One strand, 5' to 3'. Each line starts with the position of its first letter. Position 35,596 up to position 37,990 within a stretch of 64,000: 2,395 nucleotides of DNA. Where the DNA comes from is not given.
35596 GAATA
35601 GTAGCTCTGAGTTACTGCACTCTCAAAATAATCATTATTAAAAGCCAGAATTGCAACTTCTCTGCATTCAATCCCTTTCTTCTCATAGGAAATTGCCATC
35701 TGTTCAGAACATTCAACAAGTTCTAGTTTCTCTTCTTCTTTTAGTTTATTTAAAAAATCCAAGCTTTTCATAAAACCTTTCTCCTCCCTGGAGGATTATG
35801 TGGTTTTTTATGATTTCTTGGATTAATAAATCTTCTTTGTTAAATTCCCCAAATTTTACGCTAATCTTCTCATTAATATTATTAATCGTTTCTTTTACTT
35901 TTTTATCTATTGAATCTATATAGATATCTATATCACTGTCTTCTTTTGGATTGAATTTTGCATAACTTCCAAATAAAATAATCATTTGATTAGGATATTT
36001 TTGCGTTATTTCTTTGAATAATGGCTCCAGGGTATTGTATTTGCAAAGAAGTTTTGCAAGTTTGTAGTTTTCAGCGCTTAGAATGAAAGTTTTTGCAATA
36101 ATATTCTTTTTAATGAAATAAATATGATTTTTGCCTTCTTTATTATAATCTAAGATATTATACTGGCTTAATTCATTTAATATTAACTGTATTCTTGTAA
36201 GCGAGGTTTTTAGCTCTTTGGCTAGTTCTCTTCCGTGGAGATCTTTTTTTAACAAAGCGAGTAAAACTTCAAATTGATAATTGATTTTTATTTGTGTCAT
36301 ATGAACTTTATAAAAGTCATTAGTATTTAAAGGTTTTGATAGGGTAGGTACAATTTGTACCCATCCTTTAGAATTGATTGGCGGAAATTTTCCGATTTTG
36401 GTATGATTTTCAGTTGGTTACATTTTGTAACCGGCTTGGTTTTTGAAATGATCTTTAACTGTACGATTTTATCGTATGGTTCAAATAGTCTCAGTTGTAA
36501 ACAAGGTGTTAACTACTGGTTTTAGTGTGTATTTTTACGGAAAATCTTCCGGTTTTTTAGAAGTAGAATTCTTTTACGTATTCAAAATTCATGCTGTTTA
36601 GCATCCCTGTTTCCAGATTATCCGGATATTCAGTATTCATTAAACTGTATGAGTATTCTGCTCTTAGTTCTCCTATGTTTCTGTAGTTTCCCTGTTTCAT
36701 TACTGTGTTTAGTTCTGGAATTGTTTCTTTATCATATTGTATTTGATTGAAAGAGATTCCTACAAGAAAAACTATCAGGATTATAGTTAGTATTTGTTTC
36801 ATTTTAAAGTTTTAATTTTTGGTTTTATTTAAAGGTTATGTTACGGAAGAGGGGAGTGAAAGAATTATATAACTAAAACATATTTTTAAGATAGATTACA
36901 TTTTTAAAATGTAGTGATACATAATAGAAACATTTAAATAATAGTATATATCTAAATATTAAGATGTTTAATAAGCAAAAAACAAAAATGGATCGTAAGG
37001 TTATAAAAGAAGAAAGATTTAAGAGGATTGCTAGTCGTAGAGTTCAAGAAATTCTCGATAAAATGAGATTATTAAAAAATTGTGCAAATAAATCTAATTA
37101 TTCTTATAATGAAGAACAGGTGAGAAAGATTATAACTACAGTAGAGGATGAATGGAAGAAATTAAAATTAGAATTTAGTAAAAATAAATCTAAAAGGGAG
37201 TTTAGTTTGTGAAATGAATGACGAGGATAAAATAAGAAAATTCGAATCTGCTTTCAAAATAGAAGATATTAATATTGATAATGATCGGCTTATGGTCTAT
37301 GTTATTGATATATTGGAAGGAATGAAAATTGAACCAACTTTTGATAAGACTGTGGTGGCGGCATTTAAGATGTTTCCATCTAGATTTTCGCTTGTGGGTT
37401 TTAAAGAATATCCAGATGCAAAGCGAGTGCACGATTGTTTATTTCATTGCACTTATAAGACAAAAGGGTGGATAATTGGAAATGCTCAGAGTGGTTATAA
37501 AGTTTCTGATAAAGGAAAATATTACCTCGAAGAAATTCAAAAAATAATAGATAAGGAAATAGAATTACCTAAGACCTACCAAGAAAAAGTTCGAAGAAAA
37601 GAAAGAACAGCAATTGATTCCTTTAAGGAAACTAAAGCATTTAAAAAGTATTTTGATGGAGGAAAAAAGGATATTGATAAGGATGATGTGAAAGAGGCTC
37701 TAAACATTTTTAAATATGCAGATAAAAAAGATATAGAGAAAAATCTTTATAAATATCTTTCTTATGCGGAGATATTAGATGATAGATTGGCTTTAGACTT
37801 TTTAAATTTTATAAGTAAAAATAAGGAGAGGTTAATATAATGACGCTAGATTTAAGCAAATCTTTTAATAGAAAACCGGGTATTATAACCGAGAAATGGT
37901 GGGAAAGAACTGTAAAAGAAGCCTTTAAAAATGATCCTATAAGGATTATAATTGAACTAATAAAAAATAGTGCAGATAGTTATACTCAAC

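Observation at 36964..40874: Three-gene operon ending in a 737-aa GHKL ATPase, convergent with a beta-class DNA methyltransferase: candidate undescribed methylation-linked defence system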

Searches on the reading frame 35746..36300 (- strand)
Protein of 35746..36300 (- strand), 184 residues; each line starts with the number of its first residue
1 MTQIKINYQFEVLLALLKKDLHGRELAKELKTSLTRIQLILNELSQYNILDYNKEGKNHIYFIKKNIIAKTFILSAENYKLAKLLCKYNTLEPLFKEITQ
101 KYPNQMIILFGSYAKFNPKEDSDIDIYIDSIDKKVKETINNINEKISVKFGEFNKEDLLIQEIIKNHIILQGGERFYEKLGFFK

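Call 3: search_protein_families(library=pfam, proteins=[window:35746-36300:-], max_evalue=0.1)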
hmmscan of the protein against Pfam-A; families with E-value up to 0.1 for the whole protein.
window:35746-36300:- (184 aa): 8 families
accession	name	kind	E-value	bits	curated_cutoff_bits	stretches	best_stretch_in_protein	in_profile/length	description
PF18765.7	Polbeta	-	1.9e-08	34.8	26.9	1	96-170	4-87/93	Polymerase beta, Nucleotidyltransferase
PF01909.29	NTP_transf_2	-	2.3e-07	31.5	21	1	94-157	4-78/93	Nucleotidyltransferase domain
PF22600.2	MTPAP-like_central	-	0.00043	20.8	27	1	87-140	22-75/139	Poly(A) RNA polymerase, mitochondrial-like, central palm domain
PF01978.25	TrmB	-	0.003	17.8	25.6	1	8-61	9-62/68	Sugar-specific transcriptional regulator TrmB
PF08100.18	Dimerisation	-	0.014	15.6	25.6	1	17-62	37-82/93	O-methyltransferase dimerisation domain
PF04539.22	Sigma70_r3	-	0.055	14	25.3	0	25-52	25-52/78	Sigma-70 region 3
PF02002.24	TFIIE_alpha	-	0.077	13.3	22.9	1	9-58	15-65/105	TFIIE alpha subunit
PF03965.22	Penicillinase_R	-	0.099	13.4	22.6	0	25-62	26-63/115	Penicillinase repressor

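Call 4: search_protein_families(library=padloc, proteins=[window:35746-36300:-], max_evalue=0.1)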
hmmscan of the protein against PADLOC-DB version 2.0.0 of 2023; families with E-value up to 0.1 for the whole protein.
window:35746-36300:- (184 aa): 8 families
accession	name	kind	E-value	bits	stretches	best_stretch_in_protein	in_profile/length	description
PDLC04906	PDC-S09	-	2.4e-08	32.3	1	91-168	11-87/98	-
PDLC04368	PDC-M05A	-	1e-07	30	1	12-142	21-145/201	-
PDLC04903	PDC-S09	-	1.2e-06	26.7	1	91-147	11-67/108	-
PDLC04907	PDC-S09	-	4.8e-06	24.7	1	92-129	15-52/114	-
PDLC04904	PDC-S09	-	9.3e-06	23.8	1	95-134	16-55/104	-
PDLC04902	PDC-S09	-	1.9e-05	22.9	1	95-168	12-84/97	-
PDLC01268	CasR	-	0.0072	14.3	0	11-61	128-174/179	"CAS-I,CAS-II,CAS-III,CAS-IV,CAS-V,CAS-VI; associated_signaling"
PDLC04372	PDC-M05A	-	0.0093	14.2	1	52-135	39-107/167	-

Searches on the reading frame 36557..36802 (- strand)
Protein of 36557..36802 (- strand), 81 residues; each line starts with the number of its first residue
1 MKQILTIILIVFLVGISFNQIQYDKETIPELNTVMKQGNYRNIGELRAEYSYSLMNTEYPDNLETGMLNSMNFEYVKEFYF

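Call 3: search_protein_families(library=pfam, proteins=[window:36557-36802:-], max_evalue=0.1)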
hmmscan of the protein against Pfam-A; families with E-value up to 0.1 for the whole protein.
window:36557-36802:- (81 aa): 1 family
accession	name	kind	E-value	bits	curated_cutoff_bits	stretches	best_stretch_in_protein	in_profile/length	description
PF13153.11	DUF3985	-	0.064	13.7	25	1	3-18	2-17/44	Protein of unknown function (DUF3985)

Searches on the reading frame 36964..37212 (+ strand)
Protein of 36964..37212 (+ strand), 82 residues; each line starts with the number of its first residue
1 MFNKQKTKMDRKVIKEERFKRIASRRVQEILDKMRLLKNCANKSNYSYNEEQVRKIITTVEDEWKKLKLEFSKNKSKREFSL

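Call 3: search_protein_families(library=pfam, proteins=[window:36964-37212:+], max_evalue=0.1)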
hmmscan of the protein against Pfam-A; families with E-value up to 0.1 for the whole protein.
window:36964-37212:+ (82 aa): 2 families
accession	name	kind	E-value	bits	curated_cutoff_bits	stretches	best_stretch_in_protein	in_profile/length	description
PF05178.17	Kri1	-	0.068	14.1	25.2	1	7-66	2-60/102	KRI1-like family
PF05332.16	Vesi_VP2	-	0.09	13.3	27.7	0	2-51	40-92/113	Vesivirus VP2 protein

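Call 4: search_protein_families(library=padloc, proteins=[window:36964-37212:+], max_evalue=0.1)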
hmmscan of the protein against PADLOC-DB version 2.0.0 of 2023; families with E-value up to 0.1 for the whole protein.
window:36964-37212:+ (82 aa): 1 family
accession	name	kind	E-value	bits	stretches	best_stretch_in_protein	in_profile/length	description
PDLC04409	PDC-M09B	-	0.062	9.9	1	3-76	148-229/480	-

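Call 5: search_protein_families(library=ncbifam, proteins=[window:36964-37212:+], max_evalue=0.1)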
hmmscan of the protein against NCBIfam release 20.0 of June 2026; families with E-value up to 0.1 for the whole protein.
window:36964-37212:+ (82 aa): 1 family
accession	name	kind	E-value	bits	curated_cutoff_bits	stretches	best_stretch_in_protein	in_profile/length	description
NF008702.0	PRK11713.6-1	equivalog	0.087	12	269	1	9-74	113-179/235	16S rRNA (uracil(1498)-N(3))-methyltransferase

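Call 87: search_protein_families(library=phrogs, proteins=[window:36964-37212:+], max_evalue=0.01)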
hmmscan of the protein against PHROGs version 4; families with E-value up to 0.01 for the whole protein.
window:36964-37212:+ (82 aa): 2 families
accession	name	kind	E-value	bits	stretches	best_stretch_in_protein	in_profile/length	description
phrog_35258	-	unknown function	0.0017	20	1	6-50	16-60/113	-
phrog_12047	-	DNA, RNA and nucleotide metabolism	0.0088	16.6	1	52-81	62-91/301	ParB-like partition nuclease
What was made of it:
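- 36964..37212 (+): Gene A (p82): an 82-aa basic protein of unknown fold that looks helical by eye. It belongs to one of at least three interchangeable first-gene families of the cassette. An alternative start at 36988 gives 74 aa. No Pfam, PADLOC, NCBIfam or PHROGs family matches (calls 3-5, 87).
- Tried and rejected: Known defence systems (PADLOC), NCBIfam and PHROGs: no matches (calls 4, 5, 87).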

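Call 88: find_homologous_proteins(query=window:36964-37212:+, max_evalue=0.01)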
Query window:36964-37212:+ (82 aa): 119 proteins with E <= 0.01 among 119 candidates.
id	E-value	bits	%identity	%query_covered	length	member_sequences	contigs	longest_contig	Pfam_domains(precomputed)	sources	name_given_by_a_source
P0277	7.7e-43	160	100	100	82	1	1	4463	-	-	-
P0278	7.8e-38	145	100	90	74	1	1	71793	-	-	-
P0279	1.2e-35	138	83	100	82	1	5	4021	-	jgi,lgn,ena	-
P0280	1.5e-34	134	79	100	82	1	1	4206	-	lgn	-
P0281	3.8e-33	130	77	100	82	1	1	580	-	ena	-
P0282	3.2e-32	127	76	100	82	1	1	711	-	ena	-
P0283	1.1e-31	125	73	100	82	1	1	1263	-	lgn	-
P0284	1.1e-31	125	77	100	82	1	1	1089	-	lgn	-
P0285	1.3e-31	125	76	100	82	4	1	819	-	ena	-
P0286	2.0e-31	124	77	100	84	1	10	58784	-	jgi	-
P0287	2.2e-31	124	73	100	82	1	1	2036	-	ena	-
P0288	2.3e-31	124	74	100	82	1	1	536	-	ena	-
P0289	3.9e-31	123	79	91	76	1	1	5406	-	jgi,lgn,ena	-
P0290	6.4e-31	123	73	100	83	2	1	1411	-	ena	-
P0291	1.9e-30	121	73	100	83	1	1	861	-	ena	-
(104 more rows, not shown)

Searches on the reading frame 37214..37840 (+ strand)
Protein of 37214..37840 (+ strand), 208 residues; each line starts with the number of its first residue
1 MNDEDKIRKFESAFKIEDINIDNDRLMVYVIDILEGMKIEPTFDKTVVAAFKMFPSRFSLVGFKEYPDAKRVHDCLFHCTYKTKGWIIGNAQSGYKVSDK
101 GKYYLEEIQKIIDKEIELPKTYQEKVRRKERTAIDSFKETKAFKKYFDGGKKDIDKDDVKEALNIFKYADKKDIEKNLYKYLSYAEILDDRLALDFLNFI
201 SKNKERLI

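Call 3: search_protein_families(library=pfam, proteins=[window:37214-37840:+], max_evalue=0.1)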
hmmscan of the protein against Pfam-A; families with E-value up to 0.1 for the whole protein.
window:37214-37840:+ (208 aa): 1 family
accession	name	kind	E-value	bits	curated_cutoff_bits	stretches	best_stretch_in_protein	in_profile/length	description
PF19051.5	GFO_IDH_MocA_C2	-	0.033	14.2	23.3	1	96-160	85-147/254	Oxidoreductase family, C-terminal alpha/beta domain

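Call 4: search_protein_families(library=padloc, proteins=[window:37214-37840:+], max_evalue=0.1)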
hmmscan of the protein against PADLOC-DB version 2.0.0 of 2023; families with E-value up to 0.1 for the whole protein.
window:37214-37840:+ (208 aa): 0 families

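Call 5: search_protein_families(library=ncbifam, proteins=[window:37214-37840:+], max_evalue=0.1)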
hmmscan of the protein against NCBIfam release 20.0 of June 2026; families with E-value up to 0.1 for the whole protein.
window:37214-37840:+ (208 aa): 0 families

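Call 45: find_homologous_proteins(query=window:37214-37840:+)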
Query window:37214-37840:+ (208 aa): 32 proteins with E <= 0.001 among 258 candidates.
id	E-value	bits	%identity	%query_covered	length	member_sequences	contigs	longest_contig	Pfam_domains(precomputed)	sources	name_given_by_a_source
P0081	2.1e-130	451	100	100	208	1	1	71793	-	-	-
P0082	2.6e-96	339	75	100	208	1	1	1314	-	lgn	-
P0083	1.6e-90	320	68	100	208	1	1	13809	-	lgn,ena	-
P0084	1.6e-76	275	61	99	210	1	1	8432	-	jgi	-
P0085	5.2e-70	253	59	97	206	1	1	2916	-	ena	-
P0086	1.7e-69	252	56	96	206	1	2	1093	-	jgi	jgi:hypothetical protein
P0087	4.7e-69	250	58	97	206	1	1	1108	-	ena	-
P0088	2.4e-67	245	56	100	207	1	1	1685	-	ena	-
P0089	4.7e-66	240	55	96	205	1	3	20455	-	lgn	-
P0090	5.8e-65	237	54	100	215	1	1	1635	-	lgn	-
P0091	9.7e-63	230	55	98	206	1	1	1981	-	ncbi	-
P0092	2.0e-61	225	55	91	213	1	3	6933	-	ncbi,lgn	-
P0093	3.9e-56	208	50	89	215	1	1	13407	-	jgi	jgi:hypothetical protein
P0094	2.3e-55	206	51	87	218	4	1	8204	-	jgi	jgi:hypothetical protein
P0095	5.0e-55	204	49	97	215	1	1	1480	-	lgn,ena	-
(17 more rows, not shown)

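Call 53: predict_structure(alignment_id=A3)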
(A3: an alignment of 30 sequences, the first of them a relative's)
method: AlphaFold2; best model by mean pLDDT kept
length: 208 residues; sequences in the alignment: 30
mean_pLDDT: 81.2   pTM: 0.52
mean pLDDT of the five models: 81.2, 80.5, 78.8, 77.3, 76.6
residues with pLDDT >= 90: 76; 70-90: 88; 50-70: 29; < 50: 15
segments of 3 or more residues with pLDDT < 50: 63-70, 121-126
pLDDT, mean of each block of 10 residues (from residue 1): 78 60 86 90 85 76 46 63 79 87 86 69 56 91 95 94 90 93 93 97 93
secondary structure, 60 per line:
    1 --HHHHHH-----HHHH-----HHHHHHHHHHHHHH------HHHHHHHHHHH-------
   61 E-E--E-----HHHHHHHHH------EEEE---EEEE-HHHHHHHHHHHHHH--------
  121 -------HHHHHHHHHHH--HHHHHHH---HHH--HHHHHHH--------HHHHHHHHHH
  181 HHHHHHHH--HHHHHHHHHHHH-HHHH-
elements in order: H3-8 H14-17 H23-36 H43-53 H72-80 E87-90 E94-97 H99-112 H128-138 H141-147 H156-162 H171-188 H191-202 H204-207
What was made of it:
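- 37214..37840 (+): Gene B (p208): the universal partner of the ATPase. It has an N-terminal winged-helix domain (about residues 23-112) and a C-terminal helical domain (about residues 128-207). AF2 model pLDDT 81 (call 53).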

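Call 55: fold_search(model_id=the predicted structure, library=pdb)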
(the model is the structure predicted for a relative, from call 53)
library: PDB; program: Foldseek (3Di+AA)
matches with E <= 10: 267; with E <= 0.001: 0
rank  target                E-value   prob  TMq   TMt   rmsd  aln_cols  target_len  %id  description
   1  1fwz                  1.9e-01  0.85  0.29  0.28  16.8       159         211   11  GLU20ALA DTXR (released 2001-09-25)
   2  1g3s                  2.1e-01  0.99  0.26  0.26   3.8        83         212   11  CYS102SER DTXR (released 2001-10-25)
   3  3eco_A                2.6e-01  0.57  0.27  0.39  15.4       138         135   15  Crystal structure of MepR, a transcription regulator of the Staphylococcus aureus multidrug efflux pump MepA (released 2009-02-10)
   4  2hr3_B                2.7e-01  0.77  0.29  0.41  12.8       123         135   14  Crystal structure of putative transcriptional regulator protein from Pseudomonas aeruginosa PA01 at 2.4 A resolution (released 2006-09-19)
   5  3glx                  2.7e-01  0.75  0.28  0.28  16.4       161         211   11  Crystal Structure Analysis of the DtxR(E175K) complexed with Ni(II) (released 2009-06-09)
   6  1bi3_A                3.1e-01  0.87  0.27  0.27   6.2       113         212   12  STRUCTURE OF APO-AND HOLO-DIPHTHERIA TOXIN REPRESSOR (released 1999-06-22)
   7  2tdx                  3.4e-01  0.97  0.27  0.39   3.6        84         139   11  DIPHTHERIA TOX REPRESSOR (C102D MUTANT) COMPLEXED WITH NICKEL (released 1998-10-14)
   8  2dtr                  3.6e-01  0.97  0.27  0.26   3.8        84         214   11  STRUCTURE OF DIPHTHERIA TOXIN REPRESSOR (released 1997-08-20)
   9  5y8t_B                4.5e-01  0.23  0.27  0.31  16.5       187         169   16  Crystal structure of Bacillus subtilis PadR in complex with p-coumaric acid (released 2017-11-29)
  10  2isy_A                4.7e-01  0.60  0.28  0.38  16.9       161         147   10  Crystal structure of the nickel-activated two-domain iron-dependent regulator (IdeR) (released 2007-02-13)
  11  1g3t_A                4.7e-01  0.57  0.26  0.26  16.4       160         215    8  CYS102SER DTXR (released 2001-10-25)
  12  1stz_B                5.0e-01  0.66  0.27  0.19   8.0       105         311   17  Crystal structure of a hypothetical protein at 2.2 A resolution (released 2004-08-24)
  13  1ddn_A                5.0e-01  0.63  0.28  0.47  14.5       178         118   10  DIPHTHERIA TOX REPRESSOR (C102D MUTANT)/TOX DNA OPERATOR COMPLEX (released 1998-10-14)
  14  6kta_B                5.0e-01  0.33  0.25  0.36  14.8       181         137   11  Crystal structure of B. halodurans MntR in apo form (released 2019-12-04)
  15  5x12                  5.0e-01  0.18  0.25  0.28  16.5       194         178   16  Crystal structure of Bacillus subtilis PadR (released 2017-11-22)
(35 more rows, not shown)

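Call 87: search_protein_families(library=phrogs, proteins=[window:37214-37840:+], max_evalue=0.01)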
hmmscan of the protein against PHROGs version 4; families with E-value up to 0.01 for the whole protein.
window:37214-37840:+ (208 aa): 0 families
